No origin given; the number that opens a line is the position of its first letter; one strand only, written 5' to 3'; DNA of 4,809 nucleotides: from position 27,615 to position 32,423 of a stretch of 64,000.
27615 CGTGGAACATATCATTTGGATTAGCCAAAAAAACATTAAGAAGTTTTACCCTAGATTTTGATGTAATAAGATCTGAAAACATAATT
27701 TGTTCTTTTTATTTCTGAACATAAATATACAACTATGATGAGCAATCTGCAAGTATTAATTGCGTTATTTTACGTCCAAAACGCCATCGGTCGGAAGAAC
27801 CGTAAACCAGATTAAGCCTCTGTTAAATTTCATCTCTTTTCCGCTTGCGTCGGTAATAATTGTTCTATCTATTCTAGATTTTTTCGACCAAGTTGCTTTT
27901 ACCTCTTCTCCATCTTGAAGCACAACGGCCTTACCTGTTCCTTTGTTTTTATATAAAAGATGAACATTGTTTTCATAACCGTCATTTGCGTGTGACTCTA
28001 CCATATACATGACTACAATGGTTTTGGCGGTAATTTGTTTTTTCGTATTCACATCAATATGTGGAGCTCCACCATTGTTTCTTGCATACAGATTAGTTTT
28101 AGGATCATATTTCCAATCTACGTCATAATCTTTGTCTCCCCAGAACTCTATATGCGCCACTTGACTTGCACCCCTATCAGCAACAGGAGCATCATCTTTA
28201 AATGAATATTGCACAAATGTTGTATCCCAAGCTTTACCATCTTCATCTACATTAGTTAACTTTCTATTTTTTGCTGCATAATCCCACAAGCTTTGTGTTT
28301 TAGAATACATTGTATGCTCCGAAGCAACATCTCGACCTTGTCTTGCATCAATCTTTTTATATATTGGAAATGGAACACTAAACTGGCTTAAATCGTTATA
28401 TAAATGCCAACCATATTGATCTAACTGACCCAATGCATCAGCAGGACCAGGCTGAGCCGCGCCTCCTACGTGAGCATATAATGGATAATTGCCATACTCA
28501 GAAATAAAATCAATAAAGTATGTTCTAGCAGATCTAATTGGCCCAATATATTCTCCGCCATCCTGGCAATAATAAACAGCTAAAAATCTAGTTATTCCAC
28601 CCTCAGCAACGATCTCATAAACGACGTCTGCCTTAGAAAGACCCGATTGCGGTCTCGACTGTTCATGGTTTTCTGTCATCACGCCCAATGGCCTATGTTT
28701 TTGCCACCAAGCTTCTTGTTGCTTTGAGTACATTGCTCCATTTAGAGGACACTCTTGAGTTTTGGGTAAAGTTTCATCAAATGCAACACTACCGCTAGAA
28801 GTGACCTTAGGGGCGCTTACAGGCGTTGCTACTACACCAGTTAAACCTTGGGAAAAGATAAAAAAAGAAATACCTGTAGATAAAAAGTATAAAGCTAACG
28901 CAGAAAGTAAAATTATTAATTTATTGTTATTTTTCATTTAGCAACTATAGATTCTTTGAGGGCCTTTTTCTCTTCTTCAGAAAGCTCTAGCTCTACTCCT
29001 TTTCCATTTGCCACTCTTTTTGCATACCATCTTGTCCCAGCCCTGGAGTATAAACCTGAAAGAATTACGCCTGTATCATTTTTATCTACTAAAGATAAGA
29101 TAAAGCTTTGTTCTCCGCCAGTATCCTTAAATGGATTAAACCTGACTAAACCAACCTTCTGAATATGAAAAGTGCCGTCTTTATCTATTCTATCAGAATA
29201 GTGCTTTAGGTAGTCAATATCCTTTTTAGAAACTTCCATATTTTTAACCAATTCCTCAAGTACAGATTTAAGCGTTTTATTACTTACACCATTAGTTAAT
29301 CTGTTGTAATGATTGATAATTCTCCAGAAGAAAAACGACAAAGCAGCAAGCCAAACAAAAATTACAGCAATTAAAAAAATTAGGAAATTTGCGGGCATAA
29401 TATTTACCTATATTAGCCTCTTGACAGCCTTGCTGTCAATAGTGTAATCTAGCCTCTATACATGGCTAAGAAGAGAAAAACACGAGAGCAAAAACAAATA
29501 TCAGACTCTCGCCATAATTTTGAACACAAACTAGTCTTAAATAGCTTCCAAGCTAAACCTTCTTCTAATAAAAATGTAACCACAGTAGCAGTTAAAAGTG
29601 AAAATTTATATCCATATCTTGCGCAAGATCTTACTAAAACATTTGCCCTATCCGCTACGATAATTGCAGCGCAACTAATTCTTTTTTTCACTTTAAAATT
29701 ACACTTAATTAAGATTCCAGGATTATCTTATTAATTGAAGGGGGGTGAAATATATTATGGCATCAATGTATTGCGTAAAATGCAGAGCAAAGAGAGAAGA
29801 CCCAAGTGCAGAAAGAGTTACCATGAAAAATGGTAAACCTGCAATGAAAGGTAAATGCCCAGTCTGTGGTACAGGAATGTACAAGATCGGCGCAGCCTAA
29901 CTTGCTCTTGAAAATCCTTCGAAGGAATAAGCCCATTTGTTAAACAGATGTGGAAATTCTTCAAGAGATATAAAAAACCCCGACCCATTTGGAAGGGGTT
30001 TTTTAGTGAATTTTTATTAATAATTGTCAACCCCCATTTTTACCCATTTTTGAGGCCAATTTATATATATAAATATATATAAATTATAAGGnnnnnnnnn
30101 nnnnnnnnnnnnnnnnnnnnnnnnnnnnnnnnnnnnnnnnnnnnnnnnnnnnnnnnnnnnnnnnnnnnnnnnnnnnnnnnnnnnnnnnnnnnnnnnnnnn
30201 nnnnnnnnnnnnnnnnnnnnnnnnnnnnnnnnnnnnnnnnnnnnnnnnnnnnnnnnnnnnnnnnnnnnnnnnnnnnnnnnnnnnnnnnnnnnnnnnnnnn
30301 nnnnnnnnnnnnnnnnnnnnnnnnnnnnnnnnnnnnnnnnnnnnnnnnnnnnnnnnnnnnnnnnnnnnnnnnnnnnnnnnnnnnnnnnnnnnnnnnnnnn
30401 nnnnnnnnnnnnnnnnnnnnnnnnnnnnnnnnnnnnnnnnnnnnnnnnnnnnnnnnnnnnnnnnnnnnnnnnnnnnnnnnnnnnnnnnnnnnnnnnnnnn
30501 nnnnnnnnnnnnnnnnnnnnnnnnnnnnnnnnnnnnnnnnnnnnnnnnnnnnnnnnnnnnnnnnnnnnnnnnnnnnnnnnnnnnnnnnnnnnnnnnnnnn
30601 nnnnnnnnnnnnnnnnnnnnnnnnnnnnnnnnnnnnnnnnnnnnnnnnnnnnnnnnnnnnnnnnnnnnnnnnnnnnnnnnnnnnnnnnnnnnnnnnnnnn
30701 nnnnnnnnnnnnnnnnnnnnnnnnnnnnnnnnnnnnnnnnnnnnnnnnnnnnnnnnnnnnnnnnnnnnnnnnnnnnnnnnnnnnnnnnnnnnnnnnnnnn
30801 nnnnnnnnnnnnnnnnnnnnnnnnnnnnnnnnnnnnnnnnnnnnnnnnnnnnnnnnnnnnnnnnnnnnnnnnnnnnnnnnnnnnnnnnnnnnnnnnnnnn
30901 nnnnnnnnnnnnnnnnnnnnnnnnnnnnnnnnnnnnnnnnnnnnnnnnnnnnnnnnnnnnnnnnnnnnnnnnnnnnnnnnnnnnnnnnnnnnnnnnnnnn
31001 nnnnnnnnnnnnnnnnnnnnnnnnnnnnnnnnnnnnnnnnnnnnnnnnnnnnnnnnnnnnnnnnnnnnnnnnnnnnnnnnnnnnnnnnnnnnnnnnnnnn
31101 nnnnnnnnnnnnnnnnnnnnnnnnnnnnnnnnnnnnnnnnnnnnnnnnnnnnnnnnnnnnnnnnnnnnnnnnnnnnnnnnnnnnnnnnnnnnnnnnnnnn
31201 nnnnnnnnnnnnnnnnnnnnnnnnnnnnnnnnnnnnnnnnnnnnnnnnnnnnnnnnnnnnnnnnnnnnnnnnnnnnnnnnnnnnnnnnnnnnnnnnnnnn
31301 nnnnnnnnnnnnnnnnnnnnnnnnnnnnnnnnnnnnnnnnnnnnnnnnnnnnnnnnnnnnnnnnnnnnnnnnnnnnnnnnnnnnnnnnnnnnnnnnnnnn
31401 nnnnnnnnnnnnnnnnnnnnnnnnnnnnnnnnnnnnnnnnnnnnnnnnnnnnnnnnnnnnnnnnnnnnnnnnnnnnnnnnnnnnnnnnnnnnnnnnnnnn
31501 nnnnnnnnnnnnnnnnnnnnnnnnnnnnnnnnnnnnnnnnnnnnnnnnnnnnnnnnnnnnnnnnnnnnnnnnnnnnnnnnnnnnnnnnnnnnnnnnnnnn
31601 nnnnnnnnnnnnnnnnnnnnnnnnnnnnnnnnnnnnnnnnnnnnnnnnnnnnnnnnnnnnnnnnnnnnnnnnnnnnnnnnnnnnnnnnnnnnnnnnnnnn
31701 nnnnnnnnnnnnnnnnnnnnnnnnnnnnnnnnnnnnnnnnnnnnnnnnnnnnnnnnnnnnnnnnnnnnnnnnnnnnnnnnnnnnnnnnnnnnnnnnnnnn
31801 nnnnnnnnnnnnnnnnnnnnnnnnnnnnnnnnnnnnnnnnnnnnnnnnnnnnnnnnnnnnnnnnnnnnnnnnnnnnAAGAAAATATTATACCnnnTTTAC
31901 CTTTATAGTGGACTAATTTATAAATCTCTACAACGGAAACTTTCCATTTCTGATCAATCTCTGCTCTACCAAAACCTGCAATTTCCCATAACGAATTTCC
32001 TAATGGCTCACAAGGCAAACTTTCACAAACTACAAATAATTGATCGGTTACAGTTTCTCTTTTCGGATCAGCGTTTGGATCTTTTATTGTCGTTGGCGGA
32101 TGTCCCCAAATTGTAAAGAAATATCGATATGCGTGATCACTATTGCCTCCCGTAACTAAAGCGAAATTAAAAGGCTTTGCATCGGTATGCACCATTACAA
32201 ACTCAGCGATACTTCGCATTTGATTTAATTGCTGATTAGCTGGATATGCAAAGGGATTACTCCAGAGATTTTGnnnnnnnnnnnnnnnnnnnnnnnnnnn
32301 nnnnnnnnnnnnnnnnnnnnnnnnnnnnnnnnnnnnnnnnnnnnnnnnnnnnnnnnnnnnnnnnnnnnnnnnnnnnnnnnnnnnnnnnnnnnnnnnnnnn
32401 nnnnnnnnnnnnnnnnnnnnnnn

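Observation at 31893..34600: PMT/ArnT-like GT-C paired with a Dpm1-GtrA fusion, next to Thr/Pro-rich surface proteins: a candidate protein O-glycosylation system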

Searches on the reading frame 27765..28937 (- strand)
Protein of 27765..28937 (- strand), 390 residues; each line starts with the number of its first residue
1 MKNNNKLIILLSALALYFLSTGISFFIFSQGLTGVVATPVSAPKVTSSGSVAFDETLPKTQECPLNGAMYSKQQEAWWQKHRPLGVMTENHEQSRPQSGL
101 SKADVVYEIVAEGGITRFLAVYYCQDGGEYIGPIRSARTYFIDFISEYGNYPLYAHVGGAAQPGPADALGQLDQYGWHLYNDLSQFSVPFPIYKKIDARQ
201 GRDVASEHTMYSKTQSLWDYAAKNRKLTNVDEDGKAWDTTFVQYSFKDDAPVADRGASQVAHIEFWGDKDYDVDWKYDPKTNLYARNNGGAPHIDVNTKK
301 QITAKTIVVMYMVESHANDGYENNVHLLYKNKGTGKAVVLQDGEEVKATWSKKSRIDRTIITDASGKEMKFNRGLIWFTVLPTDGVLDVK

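Call 38: search_protein_families(library=pfam, proteins=[window:27765-28937:-], max_evalue=0.001)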
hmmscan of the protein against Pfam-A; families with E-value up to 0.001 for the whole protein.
window:27765-28937:- (390 aa): 2 families
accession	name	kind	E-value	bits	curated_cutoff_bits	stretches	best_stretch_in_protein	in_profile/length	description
PF11258.13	DUF3048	-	1.4e-32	113.3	25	1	79-224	12-145/148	Protein of unknown function (DUF3048) N-terminal domain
PF17479.7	DUF3048_C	-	9.3e-24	84.4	25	1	267-377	7-113/114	Protein of unknown function (DUF3048) C-terminal domain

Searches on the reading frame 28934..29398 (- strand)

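Call 38: search_protein_families(library=pfam, proteins=[window:28934-29398:-], max_evalue=0.001)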
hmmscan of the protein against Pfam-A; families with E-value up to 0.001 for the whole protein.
window:28934-29398:- (154 aa): 1 family
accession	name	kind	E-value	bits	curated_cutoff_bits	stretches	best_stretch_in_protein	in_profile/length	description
PF14584.11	DUF4446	-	1.4e-34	119.7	27.4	1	5-150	5-149/150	Protein of unknown function (DUF4446)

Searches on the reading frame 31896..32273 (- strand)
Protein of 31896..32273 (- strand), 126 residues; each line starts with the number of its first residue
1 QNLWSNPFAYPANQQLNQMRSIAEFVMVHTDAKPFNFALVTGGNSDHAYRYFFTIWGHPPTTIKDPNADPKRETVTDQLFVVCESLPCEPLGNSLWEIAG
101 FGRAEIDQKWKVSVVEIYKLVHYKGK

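Call 71: predict_structure(alignment_id=A2)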
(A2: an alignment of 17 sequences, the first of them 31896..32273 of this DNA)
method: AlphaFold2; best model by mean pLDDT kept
length: 126 residues; sequences in the alignment: 17
mean_pLDDT: 62.3   pTM: 0.55
mean pLDDT of the five models: 62.3, 61.6, 54.2, 53.4, 45.5
residues with pLDDT >= 90: 0; 70-90: 42; 50-70: 65; < 50: 19
segments of 3 or more residues with pLDDT < 50: 1-14, 91-93
pLDDT, mean of each block of 10 residues (from residue 1): 37 53 73 72 55 63 70 75 60 52 69 71 59
secondary structure, 60 per line:
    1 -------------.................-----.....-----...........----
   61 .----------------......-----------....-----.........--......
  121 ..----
elements in order: H14-30 E36-40 H46-56 E78-83 H95-98 E104-112 E115-122
